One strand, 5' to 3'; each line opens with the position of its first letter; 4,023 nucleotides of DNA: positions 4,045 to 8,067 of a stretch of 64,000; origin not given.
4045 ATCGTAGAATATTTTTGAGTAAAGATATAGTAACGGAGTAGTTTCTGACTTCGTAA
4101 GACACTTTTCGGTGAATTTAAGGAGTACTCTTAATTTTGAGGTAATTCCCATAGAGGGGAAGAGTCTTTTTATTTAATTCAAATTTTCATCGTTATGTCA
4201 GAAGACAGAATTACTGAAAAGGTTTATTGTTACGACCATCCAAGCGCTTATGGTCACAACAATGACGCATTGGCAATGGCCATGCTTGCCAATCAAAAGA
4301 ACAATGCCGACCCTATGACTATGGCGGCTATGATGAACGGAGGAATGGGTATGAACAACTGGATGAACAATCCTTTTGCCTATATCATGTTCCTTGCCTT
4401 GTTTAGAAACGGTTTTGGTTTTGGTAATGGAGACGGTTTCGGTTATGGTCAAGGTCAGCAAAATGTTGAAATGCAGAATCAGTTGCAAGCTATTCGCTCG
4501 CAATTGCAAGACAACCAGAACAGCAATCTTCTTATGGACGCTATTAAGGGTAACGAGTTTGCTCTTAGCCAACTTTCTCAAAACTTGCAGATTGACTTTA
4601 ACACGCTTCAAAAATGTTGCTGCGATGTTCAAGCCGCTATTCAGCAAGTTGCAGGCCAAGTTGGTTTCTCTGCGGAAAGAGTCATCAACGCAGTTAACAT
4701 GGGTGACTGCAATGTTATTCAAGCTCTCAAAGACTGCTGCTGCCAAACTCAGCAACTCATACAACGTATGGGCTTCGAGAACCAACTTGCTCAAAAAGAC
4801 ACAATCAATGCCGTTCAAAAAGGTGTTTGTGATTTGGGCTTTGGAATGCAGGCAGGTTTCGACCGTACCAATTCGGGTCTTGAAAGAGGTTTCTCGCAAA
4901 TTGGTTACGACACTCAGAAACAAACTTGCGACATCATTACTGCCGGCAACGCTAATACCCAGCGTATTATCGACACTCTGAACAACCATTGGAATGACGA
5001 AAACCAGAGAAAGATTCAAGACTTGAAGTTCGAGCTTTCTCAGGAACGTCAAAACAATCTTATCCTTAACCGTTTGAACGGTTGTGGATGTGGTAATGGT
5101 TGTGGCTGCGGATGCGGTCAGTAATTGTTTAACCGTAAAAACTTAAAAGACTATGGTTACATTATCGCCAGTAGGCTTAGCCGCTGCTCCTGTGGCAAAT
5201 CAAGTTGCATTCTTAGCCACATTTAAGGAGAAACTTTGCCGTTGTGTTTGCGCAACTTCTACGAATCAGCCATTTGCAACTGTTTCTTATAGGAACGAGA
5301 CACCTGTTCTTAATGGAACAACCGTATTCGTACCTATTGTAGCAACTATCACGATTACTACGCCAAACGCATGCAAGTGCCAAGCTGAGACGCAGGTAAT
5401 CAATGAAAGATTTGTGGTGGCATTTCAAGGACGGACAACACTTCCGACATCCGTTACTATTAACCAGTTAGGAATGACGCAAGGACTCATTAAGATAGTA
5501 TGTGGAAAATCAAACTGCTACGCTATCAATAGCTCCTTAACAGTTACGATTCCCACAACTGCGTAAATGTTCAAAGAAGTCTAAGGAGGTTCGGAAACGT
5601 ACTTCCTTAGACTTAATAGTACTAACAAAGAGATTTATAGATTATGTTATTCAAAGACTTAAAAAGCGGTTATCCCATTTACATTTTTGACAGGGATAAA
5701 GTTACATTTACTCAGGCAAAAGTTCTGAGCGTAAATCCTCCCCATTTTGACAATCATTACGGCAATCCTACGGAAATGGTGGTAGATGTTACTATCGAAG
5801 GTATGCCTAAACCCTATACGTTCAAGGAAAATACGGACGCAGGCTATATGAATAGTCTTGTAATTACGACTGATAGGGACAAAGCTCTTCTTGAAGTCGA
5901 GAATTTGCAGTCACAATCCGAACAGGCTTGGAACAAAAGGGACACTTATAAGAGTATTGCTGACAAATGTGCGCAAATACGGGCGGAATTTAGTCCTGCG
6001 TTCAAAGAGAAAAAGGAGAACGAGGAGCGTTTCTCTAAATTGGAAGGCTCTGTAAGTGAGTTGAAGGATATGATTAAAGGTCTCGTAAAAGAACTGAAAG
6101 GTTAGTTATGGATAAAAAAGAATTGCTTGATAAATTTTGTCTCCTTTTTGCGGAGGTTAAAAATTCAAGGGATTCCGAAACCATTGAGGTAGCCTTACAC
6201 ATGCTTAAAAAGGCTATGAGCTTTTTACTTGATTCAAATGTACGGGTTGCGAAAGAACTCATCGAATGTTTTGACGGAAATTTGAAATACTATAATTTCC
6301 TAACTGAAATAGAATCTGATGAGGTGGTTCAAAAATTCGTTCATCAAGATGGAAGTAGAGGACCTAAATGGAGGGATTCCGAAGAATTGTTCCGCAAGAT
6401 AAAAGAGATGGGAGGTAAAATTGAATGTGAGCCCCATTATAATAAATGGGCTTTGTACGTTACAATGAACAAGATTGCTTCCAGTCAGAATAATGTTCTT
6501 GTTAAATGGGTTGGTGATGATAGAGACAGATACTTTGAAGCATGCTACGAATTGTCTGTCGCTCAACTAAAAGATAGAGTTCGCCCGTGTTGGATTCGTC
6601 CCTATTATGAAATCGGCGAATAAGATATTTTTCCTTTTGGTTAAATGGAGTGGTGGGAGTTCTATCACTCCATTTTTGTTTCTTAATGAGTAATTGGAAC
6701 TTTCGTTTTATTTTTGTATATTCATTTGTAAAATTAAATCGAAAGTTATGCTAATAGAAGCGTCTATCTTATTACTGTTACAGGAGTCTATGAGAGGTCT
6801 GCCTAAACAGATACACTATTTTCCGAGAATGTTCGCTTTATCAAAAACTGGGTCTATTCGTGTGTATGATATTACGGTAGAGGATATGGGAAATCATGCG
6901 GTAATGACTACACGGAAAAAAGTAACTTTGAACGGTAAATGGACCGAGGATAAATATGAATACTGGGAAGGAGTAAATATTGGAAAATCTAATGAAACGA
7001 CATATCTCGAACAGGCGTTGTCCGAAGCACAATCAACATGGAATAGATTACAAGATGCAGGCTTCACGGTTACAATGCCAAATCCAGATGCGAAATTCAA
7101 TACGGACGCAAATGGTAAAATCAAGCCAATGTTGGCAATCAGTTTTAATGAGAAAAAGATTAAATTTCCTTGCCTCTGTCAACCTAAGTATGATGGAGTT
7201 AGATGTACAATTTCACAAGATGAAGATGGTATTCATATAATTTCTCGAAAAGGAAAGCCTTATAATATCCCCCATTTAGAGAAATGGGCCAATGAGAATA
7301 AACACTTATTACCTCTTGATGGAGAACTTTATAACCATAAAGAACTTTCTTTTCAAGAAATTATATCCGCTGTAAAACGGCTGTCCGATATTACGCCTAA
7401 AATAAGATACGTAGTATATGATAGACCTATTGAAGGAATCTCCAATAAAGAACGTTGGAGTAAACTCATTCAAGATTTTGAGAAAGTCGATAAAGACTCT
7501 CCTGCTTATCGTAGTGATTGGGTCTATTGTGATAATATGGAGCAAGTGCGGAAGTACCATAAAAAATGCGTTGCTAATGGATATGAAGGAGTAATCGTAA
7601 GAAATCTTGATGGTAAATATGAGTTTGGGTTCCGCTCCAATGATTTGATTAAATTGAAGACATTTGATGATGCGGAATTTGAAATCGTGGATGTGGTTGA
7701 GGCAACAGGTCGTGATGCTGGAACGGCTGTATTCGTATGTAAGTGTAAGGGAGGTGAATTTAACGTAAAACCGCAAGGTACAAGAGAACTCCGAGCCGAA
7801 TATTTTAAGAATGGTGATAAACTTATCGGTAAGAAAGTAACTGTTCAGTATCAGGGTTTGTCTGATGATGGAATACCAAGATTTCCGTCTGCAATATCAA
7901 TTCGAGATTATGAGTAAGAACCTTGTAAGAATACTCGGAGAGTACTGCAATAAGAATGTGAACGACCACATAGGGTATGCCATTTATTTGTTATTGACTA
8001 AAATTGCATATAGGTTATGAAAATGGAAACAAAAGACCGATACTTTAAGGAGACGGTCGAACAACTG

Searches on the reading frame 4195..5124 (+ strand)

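Call 27: search_protein_families(library=pfam, proteins=[window:4195-5124:+], max_evalue=0.01)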
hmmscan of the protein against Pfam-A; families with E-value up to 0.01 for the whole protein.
window:4195-5124:+ (309 aa): 1 family
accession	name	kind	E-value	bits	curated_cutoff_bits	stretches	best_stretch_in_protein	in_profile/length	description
PF14833.11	NAD_binding_11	-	0.00087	20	30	0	25-74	20-69/122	NAD-binding of NADP-dependent 3-hydroxyisobutyrate dehydrogenase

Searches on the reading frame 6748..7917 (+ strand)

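Call 27: search_protein_families(library=pfam, proteins=[window:6748-7917:+], max_evalue=0.01)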
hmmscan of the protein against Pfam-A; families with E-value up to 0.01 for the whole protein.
window:6748-7917:+ (389 aa): 3 families
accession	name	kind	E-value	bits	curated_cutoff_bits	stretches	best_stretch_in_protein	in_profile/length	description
PF01068.26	DNA_ligase_A_M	-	1.8e-18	67.4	26.2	1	127-304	1-204/204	ATP dependent DNA ligase domain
PF14743.12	DNA_ligase_OB_2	-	8.9e-11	42.1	28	1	328-386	12-66/66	DNA ligase OB-like domain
PF20383.3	DUF6678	-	0.00016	22.2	24.5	1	222-273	4-55/122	Family of unknown function (DUF6678)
